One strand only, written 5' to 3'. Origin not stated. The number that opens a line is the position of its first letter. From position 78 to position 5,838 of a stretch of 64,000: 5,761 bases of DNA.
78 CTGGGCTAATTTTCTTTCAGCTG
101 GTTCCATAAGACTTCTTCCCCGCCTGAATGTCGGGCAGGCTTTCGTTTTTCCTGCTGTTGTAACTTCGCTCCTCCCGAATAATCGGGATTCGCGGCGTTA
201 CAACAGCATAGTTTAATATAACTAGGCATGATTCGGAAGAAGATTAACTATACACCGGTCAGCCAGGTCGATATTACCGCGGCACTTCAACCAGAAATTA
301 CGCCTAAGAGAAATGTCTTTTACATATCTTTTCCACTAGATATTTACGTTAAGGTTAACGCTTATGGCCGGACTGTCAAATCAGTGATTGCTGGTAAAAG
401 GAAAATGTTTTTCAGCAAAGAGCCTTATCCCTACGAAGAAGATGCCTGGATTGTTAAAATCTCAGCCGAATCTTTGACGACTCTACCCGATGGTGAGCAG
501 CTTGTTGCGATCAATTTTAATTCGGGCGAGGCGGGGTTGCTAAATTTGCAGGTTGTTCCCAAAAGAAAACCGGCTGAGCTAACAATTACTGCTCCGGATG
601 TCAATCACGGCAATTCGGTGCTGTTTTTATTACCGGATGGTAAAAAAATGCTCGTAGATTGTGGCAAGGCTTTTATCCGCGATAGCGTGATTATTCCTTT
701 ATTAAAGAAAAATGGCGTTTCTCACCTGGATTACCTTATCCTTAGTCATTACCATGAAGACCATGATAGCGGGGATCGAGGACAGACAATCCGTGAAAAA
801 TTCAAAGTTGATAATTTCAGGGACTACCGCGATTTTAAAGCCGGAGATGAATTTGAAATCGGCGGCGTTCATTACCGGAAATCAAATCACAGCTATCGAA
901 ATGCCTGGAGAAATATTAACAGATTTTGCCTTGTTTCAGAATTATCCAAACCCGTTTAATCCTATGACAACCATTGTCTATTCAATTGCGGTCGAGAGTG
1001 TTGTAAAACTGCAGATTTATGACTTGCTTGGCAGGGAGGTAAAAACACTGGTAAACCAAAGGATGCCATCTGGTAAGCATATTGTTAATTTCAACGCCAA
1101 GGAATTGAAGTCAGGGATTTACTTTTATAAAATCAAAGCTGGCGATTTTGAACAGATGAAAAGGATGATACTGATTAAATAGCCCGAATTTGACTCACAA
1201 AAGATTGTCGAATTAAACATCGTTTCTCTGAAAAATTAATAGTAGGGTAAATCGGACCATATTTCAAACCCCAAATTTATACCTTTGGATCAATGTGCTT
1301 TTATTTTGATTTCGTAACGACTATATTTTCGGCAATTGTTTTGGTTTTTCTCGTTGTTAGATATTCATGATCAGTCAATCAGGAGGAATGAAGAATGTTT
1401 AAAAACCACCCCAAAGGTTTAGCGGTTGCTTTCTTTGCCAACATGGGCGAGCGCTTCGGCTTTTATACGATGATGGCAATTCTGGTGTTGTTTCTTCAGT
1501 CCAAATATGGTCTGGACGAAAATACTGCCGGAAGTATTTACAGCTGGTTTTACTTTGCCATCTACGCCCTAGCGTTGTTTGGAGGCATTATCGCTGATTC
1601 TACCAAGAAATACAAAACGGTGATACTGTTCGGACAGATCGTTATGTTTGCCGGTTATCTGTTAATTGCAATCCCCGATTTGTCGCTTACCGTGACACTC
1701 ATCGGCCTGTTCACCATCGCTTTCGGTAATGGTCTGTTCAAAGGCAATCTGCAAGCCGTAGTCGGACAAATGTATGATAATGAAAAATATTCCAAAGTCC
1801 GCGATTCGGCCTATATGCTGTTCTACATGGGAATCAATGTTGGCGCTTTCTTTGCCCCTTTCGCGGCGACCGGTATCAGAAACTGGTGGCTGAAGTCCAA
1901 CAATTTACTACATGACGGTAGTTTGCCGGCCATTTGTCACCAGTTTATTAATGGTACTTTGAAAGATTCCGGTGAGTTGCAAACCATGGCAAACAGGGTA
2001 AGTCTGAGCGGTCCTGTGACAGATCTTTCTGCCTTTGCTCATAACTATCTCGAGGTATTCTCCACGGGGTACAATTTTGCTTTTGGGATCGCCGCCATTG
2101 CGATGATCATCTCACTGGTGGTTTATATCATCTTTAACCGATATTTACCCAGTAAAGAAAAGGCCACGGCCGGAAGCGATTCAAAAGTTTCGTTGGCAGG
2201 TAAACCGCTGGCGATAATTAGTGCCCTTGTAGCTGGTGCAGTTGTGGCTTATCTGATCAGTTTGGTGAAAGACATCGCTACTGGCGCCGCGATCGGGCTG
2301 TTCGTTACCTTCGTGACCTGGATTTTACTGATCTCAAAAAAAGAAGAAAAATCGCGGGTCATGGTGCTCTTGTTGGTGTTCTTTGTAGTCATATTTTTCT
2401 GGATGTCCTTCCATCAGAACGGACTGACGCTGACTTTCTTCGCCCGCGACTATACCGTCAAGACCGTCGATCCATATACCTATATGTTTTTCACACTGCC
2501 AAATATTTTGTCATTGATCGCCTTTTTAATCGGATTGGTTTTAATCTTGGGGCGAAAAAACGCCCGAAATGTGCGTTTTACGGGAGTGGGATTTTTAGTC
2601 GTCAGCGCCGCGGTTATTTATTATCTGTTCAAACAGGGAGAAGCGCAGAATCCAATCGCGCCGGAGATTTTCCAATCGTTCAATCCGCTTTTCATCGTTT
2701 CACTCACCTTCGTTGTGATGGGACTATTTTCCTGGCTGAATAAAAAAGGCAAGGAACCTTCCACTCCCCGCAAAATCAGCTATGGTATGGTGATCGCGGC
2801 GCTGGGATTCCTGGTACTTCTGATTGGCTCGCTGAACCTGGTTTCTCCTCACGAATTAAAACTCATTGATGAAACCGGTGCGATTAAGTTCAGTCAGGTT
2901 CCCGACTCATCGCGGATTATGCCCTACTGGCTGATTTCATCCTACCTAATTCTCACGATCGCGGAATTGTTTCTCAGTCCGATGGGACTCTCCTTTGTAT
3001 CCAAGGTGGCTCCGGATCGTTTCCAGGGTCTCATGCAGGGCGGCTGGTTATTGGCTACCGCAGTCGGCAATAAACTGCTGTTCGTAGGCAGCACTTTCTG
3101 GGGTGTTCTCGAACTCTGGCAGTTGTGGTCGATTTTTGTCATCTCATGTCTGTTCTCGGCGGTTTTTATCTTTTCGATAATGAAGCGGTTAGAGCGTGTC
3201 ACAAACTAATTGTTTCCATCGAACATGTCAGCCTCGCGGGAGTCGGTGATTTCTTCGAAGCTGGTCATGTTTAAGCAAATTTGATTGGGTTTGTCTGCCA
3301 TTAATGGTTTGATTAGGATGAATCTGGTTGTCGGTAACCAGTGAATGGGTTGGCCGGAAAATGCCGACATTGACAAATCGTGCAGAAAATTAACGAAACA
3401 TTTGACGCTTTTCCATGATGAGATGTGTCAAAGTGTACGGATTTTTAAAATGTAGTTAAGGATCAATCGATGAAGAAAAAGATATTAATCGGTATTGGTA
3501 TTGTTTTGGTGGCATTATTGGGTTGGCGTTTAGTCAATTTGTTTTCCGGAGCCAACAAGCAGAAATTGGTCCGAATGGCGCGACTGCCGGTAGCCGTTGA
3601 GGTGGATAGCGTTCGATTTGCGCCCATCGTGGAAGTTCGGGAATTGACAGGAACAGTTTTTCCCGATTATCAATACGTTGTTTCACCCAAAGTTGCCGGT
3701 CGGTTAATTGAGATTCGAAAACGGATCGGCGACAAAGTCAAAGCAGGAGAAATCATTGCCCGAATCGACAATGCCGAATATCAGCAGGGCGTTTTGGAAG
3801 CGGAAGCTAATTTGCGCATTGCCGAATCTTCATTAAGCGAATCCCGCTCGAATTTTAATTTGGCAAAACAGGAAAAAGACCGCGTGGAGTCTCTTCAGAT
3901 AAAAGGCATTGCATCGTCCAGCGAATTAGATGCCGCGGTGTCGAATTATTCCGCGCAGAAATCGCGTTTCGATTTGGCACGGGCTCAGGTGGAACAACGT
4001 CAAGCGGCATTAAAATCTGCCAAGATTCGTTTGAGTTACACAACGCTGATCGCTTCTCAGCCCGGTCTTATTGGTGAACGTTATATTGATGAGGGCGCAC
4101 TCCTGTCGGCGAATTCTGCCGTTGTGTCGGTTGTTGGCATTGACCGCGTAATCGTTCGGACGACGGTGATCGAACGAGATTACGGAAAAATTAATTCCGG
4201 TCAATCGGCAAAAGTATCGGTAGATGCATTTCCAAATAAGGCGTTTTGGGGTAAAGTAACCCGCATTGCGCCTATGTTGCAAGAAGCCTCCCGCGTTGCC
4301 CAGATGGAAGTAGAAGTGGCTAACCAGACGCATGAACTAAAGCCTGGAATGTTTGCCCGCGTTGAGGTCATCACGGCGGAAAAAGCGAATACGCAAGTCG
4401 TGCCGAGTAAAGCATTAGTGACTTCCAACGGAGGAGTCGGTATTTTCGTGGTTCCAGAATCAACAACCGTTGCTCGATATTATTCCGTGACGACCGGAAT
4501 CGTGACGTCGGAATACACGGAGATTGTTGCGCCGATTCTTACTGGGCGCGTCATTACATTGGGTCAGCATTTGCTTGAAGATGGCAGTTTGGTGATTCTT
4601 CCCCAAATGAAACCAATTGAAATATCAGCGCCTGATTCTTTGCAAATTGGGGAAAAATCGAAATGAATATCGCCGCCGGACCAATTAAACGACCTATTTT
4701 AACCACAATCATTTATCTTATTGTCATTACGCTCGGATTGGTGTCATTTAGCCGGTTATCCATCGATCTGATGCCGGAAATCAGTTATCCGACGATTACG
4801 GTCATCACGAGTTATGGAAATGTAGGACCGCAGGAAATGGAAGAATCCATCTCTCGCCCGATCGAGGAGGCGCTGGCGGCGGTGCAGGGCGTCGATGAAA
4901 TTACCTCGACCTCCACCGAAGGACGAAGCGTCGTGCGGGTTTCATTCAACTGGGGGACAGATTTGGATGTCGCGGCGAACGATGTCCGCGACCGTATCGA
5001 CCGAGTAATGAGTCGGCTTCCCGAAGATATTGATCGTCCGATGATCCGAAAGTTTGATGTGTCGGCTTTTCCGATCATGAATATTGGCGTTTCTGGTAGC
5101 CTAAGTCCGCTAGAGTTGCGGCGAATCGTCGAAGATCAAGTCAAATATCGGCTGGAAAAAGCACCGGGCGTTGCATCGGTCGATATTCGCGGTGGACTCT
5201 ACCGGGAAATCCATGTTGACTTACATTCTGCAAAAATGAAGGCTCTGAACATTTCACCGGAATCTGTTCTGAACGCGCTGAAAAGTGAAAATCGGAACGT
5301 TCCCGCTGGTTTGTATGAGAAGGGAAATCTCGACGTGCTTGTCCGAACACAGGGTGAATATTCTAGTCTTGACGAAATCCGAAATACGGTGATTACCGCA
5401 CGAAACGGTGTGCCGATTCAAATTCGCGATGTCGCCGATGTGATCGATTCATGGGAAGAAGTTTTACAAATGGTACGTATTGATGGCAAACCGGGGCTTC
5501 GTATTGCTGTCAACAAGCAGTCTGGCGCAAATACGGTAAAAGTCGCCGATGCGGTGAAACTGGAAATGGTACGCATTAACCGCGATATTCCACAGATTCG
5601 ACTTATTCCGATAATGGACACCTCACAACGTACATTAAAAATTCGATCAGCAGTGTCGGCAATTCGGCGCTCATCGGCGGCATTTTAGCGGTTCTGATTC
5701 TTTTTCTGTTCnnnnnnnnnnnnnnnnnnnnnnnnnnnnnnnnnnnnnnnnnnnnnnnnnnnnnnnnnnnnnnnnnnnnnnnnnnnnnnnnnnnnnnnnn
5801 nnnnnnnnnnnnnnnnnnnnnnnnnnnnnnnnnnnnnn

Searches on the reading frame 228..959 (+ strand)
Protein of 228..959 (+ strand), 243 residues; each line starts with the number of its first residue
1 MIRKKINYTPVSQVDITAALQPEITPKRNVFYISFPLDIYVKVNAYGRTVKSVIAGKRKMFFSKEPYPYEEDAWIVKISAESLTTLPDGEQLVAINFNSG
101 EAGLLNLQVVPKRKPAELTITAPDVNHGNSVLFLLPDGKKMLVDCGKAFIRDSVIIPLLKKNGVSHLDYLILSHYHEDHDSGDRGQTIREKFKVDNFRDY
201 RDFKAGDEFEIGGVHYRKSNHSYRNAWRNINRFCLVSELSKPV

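Call 28: search_protein_families(library=pfam, proteins=[window:228-959:+], max_evalue=0.01)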
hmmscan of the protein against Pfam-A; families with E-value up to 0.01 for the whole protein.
window:228-959:+ (243 aa): 2 families
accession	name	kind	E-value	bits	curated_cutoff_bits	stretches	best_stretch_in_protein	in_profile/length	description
PF00753.33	Lactamase_B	-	2e-06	28.3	22.7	1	126-182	4-59/196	Metallo-beta-lactamase superfamily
PF03442.20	CBM_X2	-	0.00093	19.7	28.9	1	24-102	1-78/83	Carbohydrate binding domain X2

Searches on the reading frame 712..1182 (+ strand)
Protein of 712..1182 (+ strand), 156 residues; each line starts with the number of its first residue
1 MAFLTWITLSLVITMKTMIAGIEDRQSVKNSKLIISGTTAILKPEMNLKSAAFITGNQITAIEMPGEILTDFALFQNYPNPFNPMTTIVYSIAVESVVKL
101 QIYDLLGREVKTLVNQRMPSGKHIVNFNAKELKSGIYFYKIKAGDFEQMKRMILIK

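Call 28: search_protein_families(library=pfam, proteins=[window:712-1182:+], max_evalue=0.01)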
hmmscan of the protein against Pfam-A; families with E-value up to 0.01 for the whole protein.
window:712-1182:+ (156 aa): 3 families
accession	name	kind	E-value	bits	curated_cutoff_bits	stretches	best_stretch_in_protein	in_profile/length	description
PF18962.6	Por_Secre_tail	-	8.6e-12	45.6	27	1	78-153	2-74/75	Secretion system C-terminal sorting domain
PF21878.2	STIV_turret_1st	-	0.0013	19.3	27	0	82-128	86-130/134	C381 turret protein 1st galactose-binding domain-like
PF13585.12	CHU_C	-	0.0018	18.8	27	1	96-149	27-79/86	CHU_C Type IX secretion signal domain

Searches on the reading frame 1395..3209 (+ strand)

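Call 28: search_protein_families(library=pfam, proteins=[window:1395-3209:+], max_evalue=0.01)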
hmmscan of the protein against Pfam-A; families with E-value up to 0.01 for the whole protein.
window:1395-3209:+ (604 aa): 2 families
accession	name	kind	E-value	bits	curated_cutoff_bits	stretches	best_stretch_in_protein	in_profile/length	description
PF00854.27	PTR2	-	1.4e-46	159.6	27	2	75-412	2-298/392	POT family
PF07690.21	MFS_1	-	1.4e-12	47.6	33.4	1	13-161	2-144/347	Major Facilitator Superfamily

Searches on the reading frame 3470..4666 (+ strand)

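Call 55: search_protein_families(library=pfam, proteins=[window:3470-4666:+], max_evalue=0.001)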
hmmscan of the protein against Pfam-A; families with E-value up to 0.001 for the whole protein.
window:3470-4666:+ (398 aa): 3 families
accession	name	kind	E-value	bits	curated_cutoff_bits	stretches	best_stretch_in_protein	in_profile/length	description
PF16576.10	HlyD_D23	-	4.1e-29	101.8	30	1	68-296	19-214/214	Barrel-sandwich domain of CusB or HlyD membrane-fusion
PF13437.12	HlyD_3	-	2.1e-15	57.8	22.2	1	192-293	1-106/106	HlyD family secretion protein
PF12700.13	HlyD_2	-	0.00092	18.5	25.1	0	217-348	257-379/416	HlyD family secretion protein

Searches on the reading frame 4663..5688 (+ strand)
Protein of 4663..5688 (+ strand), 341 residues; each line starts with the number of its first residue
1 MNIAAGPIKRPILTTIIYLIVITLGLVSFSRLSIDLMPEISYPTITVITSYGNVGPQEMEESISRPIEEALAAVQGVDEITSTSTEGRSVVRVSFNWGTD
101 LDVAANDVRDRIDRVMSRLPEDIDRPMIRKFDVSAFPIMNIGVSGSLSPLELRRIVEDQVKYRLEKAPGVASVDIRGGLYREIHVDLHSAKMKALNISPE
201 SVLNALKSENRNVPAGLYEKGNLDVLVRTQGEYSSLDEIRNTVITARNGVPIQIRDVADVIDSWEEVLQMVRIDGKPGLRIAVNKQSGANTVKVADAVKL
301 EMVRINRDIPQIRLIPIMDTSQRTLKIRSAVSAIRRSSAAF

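Call 55: search_protein_families(library=pfam, proteins=[window:4663-5688:+], max_evalue=0.001)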
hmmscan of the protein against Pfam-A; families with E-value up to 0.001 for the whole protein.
window:4663-5688:+ (341 aa): 1 family
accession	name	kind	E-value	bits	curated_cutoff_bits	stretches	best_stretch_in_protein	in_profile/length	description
PF00873.25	ACR_tran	-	3e-81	274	28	1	8-335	6-334/1021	AcrB/AcrD/AcrF family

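Call 56: find_encoding_contigs(protein=window:4663-5688:+, flank=4500, max_places=5)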
Protein window:4663-5688:+ (341 aa): 12 contigs read that carry it; 5 places shown.
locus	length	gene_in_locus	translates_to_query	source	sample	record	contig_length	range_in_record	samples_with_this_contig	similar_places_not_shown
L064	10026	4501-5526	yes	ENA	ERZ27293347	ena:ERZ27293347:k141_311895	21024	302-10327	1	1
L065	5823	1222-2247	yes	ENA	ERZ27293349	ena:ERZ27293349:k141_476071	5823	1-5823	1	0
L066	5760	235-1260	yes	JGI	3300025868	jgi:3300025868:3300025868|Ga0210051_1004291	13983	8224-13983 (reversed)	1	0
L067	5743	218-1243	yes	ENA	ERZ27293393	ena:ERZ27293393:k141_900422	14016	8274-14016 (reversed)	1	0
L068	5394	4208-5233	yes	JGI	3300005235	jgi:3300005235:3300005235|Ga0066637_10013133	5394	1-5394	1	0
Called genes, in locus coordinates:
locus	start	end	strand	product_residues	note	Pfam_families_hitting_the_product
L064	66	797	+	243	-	PF00753:Lactamase_B (weak)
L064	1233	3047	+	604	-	PF07690:MFS_1, PF00854:PTR2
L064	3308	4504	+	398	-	PF25917:BSH_RND, PF25973:BSH_CzcB (weak), PF25876:HH_MFP_RND (weak), PF25954:Beta-barrel_RND_2, PF25990:Beta-barrel_YknX, PF25989:YknX_C (faint)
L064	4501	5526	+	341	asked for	PF00873:ACR_tran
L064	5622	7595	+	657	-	PF00873:ACR_tran, PF03176:MMPL (weak)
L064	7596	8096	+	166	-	-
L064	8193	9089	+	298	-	PF02321:OEP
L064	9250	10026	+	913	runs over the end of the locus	PF01326:PPDK_N, PF00391:PEP-utilizers, PF02896:PEP-utilizers_C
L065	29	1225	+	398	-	PF25917:BSH_RND, PF25973:BSH_CzcB (weak), PF25876:HH_MFP_RND (weak), PF25954:Beta-barrel_RND_2, PF25990:Beta-barrel_YknX, PF25989:YknX_C (faint)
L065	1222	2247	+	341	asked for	PF00873:ACR_tran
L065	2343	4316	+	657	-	PF00873:ACR_tran, PF03176:MMPL (weak)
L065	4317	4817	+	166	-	-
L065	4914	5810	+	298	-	PF02321:OEP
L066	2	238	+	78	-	?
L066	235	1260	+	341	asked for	PF00873:ACR_tran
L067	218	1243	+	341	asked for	PF00873:ACR_tran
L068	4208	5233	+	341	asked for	PF00873:ACR_tran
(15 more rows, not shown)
